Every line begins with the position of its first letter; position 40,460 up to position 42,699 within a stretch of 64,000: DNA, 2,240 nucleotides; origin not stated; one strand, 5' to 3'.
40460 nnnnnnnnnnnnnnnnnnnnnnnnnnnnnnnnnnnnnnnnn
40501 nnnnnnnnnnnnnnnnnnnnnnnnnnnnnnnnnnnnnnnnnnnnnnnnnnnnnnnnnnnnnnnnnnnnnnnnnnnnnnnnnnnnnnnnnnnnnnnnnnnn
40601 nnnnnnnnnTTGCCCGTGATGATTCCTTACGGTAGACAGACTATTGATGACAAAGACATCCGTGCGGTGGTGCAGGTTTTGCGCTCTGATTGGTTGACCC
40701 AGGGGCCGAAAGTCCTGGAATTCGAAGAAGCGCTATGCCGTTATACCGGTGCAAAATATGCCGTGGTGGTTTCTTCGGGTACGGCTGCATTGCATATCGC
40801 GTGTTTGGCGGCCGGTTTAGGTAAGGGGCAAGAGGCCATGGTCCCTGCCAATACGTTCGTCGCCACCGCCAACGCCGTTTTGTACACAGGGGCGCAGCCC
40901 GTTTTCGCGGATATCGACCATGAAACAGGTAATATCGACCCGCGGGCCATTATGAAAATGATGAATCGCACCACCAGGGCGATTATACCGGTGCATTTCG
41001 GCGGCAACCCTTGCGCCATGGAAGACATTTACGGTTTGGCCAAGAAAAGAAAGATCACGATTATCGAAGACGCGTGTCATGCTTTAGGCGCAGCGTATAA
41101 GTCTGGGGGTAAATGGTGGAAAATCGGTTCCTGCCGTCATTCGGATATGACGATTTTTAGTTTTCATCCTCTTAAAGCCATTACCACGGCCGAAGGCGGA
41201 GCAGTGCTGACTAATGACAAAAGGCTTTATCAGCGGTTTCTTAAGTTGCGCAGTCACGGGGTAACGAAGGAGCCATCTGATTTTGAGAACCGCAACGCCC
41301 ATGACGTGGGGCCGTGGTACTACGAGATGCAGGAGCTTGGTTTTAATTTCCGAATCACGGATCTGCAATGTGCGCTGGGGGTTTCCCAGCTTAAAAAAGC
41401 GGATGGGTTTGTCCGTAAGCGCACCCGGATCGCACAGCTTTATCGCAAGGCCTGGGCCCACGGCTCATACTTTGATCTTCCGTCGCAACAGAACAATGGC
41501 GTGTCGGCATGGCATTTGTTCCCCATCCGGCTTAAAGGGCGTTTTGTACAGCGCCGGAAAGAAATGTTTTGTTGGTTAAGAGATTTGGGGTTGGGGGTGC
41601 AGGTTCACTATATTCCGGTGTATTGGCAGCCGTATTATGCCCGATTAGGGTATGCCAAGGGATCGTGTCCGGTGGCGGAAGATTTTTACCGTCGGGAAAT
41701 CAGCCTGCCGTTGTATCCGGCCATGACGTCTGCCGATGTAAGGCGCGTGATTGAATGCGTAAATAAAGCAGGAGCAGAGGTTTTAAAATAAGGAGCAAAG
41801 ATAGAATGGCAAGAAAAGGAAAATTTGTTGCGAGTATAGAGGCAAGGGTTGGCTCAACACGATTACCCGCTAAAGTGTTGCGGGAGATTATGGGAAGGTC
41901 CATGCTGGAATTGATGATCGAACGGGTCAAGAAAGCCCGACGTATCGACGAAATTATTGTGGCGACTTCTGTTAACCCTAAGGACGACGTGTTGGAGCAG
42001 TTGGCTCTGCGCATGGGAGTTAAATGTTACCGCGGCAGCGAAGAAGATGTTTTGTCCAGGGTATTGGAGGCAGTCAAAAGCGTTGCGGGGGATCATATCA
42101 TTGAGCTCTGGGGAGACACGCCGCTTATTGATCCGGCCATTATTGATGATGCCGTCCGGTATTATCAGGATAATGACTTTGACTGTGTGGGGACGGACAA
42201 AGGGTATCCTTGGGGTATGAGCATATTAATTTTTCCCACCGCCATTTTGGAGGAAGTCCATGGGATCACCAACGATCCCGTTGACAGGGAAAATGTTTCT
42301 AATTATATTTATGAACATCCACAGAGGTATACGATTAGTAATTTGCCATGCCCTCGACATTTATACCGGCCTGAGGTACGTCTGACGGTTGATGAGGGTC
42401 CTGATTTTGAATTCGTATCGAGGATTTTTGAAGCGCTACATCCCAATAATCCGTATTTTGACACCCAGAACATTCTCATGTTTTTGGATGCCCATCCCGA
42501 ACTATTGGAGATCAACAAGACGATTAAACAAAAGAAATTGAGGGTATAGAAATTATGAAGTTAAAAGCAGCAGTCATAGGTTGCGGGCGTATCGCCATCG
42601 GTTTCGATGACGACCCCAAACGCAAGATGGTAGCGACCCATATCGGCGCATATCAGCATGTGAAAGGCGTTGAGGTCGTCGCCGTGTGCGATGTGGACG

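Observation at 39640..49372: Complete pseudaminic acid pathway with a PseG-PseH fusion and extra tailoring enzymes suggesting a modified nonulosonate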

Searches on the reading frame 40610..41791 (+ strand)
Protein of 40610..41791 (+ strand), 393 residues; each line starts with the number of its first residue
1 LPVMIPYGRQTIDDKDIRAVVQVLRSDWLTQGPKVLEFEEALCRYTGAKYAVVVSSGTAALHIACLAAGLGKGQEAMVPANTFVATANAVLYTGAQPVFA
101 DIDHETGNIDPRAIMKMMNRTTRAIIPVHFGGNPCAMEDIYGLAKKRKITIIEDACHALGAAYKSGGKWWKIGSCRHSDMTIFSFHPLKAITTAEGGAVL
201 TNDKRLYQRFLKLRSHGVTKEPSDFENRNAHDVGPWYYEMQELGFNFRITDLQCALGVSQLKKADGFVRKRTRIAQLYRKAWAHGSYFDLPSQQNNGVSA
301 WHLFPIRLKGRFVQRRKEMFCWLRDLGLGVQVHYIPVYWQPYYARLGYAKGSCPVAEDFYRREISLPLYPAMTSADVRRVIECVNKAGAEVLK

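Call 3: search_protein_families(library=pfam, proteins=[window:40610-41791:+])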
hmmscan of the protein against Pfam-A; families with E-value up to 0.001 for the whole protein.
window:40610-41791:+ (393 aa): 4 families
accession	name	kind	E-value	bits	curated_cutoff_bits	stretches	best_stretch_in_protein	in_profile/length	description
PF01041.23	DegT_DnrJ_EryC1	-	8.6e-117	390.8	19.8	1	11-384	2-359/360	DegT/DnrJ/EryC1/StrS aminotransferase family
PF01212.27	Beta_elim_lyase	-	8.3e-10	38.9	27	1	32-274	31-222/288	Beta-eliminating lyase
PF00155.27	Aminotran_1_2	-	2.2e-05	24.2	19.7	1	35-120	44-139/361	Aminotransferase class I and II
PF01053.26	Cys_Met_Meta_PP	-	9.3e-05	21.6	27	1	32-159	51-178/381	Cys/Met metabolism PLP-dependent enzyme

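Call 4: search_protein_families(library=ncbifam, proteins=[window:40610-41791:+])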
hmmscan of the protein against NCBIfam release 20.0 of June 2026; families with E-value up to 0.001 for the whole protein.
window:40610-41791:+ (393 aa): 9 families
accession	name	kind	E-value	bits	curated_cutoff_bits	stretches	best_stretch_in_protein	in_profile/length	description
TIGR03588.1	PseC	equivalog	1.2e-152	508.3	423.5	1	4-386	1-378/380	UDP-4-amino-4,6-dideoxy-N-acetyl-beta-L-altrosamine transaminase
NF008658.2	PRK11658.1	equivalog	1.3e-87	293.9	631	1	4-386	4-375/379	UDP-4-amino-4-deoxy-L-arabinose aminotransferase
TIGR04181.1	NHT_00031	hypoth_equivalog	1e-67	228.5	420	1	12-367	8-357/359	LegC family aminotransferase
NF008687.0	PRK11706.1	equivalog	4.2e-66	223.2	375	1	4-386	1-372/375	dTDP-4-amino-4,6-dideoxygalactose transaminase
TIGR02379.1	ECA_wecE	subfamily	1.5e-53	181.9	434.85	1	4-386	1-373/376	dTDP-4-amino-4,6-dideoxy-D-glucose transaminase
NF011936.0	PRK15407.1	equivalog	1.5e-52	178.8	423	1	4-386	36-434/440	lipopolysaccharide biosynthesis protein RfbH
TIGR04427.1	PLP_DesI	equivalog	3.2e-47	161.5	650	1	20-386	38-381/390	dTDP-4-dehydro-6-deoxyglucose aminotransferase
NF005817.0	PRK07683.1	equivalog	2e-05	23.5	575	1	44-155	85-201/387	aminotransferase A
NF005816.0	PRK07682.1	equivalog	0.00089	18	620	0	48-158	90-206/390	aminotransferase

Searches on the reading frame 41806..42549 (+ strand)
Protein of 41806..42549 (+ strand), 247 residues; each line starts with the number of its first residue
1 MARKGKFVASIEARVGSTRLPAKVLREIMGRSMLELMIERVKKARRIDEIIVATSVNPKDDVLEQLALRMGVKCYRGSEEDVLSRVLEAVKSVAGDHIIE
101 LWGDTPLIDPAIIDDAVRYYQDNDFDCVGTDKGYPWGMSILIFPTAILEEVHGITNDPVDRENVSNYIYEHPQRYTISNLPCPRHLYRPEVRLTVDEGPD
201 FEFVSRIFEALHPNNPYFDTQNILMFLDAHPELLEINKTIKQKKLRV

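Call 3: search_protein_families(library=pfam, proteins=[window:41806-42549:+])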
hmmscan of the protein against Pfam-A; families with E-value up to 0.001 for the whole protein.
window:41806-42549:+ (247 aa): 2 families
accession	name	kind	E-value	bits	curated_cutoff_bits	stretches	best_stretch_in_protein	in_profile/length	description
PF02348.25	CTP_transf_3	-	3.8e-28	99.2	22.6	1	11-172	4-166/217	Cytidylyltransferase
PF12804.13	NTP_transf_3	-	5.2e-09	36.9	27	1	22-157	15-147/160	MobA-like NTP transferase domain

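Call 4: search_protein_families(library=ncbifam, proteins=[window:41806-42549:+])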
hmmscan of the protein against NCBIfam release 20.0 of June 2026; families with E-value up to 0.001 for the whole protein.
window:41806-42549:+ (247 aa): 11 families
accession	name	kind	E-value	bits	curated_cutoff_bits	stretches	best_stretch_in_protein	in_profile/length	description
NF009905.0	PRK13368.1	subfamily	2.1e-20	73.1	255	1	6-124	2-119/243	3-deoxy-manno-octulosonate cytidylyltransferase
NF003952.0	PRK05450.1-5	subfamily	5.8e-18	64.9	193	1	6-124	2-121/250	3-deoxy-manno-octulosonate cytidylyltransferase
NF003948.0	PRK05450.1-1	equivalog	5.6e-14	51.9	281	1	7-128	6-128/248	3-deoxy-manno-octulosonate cytidylyltransferase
NF003950.0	PRK05450.1-3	subfamily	1.1e-13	51.1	234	1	8-124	4-121/248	3-deoxy-manno-octulosonate cytidylyltransferase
TIGR00466.1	kdsB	equivalog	6.3e-11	42.1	155.2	1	7-115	3-111/241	3-deoxy-manno-octulosonate cytidylyltransferase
NF001457.0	PRK00317.1-3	equivalog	1e-07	31.6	164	1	22-134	18-129/200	molybdenum cofactor guanylyltransferase MobA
TIGR03584.1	PseF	equivalog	4.8e-06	26.4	205.7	1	8-118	1-118/222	pseudaminic acid cytidylyltransferase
TIGR03310.1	matur_MocA_YgfJ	equivalog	1.6e-05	25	186.45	1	22-166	16-160/188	molybdenum cofactor cytidylyltransferase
NF010934.1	PRK14354.1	equivalog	6.5e-05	21.6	450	1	22-124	18-119/447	bifunctional UDP-N-acetylglucosamine diphosphorylase/glucosamine-1-phosphate N-acetyltransferase GlmU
TIGR01173.1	glmU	equivalog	0.00012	21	366.85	1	22-119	19-116/452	bifunctional UDP-N-acetylglucosamine diphosphorylase/glucosamine-1-phosphate N-acetyltransferase GlmU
NF010933.0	PRK14353.1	equivalog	0.0002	20.1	505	1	22-124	24-129/453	bifunctional UDP-N-acetylglucosamine diphosphorylase/glucosamine-1-phosphate N-acetyltransferase GlmU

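Call 16: search_solved_structures(query=window:41806-42549:+, max_evalue=0.001)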
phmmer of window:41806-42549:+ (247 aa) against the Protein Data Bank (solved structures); distinct sequences matched with E-value up to 0.001: 14.
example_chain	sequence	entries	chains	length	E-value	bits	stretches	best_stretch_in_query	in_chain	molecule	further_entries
6oew_A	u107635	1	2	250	1.6e-27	99.8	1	10-239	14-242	Cytidylyltransferase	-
1gq9_A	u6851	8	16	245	1e-09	41.4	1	6-122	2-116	3-DEOXY-MANNO-OCTULOSONATE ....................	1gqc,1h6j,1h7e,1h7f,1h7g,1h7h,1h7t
3jtj_A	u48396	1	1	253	7e-09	38.7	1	6-115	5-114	3-deoxy-manno-octulosonate cytidylyltransferase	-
3oam_A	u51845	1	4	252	9.6e-09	38.3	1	7-115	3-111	3-deoxy-manno-octulosonate cytidylyltransferase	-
8ees_A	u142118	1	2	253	1.6e-08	37.5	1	10-115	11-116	3-deoxy-manno-octulosonate cytidylyltransferase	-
3k8d_A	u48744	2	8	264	1.1e-06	31.6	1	6-114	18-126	3-deoxy-manno-octulosonate cytidylyltransferase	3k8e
1vh3_A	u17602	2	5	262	1.2e-06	31.4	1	7-115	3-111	3-deoxy-manno-octulosonate cytidylyltransferase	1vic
3duv_A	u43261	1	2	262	1.2e-06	31.4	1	7-115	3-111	3-deoxy-manno-octulosonate cytidylyltransferase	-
3tqd_A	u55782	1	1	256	1.4e-06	31.2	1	4-115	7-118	3-deoxy-manno-octulosonate cytidylyltransferase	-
1vh1_A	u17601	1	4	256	1.4e-06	31.1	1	7-114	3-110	3-deoxy-manno-octulosonate cytidylyltransferase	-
4xwi_A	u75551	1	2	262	2.5e-06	30.4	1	7-117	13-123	3-deoxy-manno-octulosonate cytidylyltransferase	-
4fcu_A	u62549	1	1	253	0.00016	24.4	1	11-122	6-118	3-deoxy-manno-octulosonate cytidylyltransferase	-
3pol_A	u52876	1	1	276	0.00016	24.4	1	11-122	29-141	3-deoxy-manno-octulosonate cytidylyltransferase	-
2y6p_A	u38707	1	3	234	0.00057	22.6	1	10-109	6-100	3-DEOXY-MANNO-OCTULOSONATE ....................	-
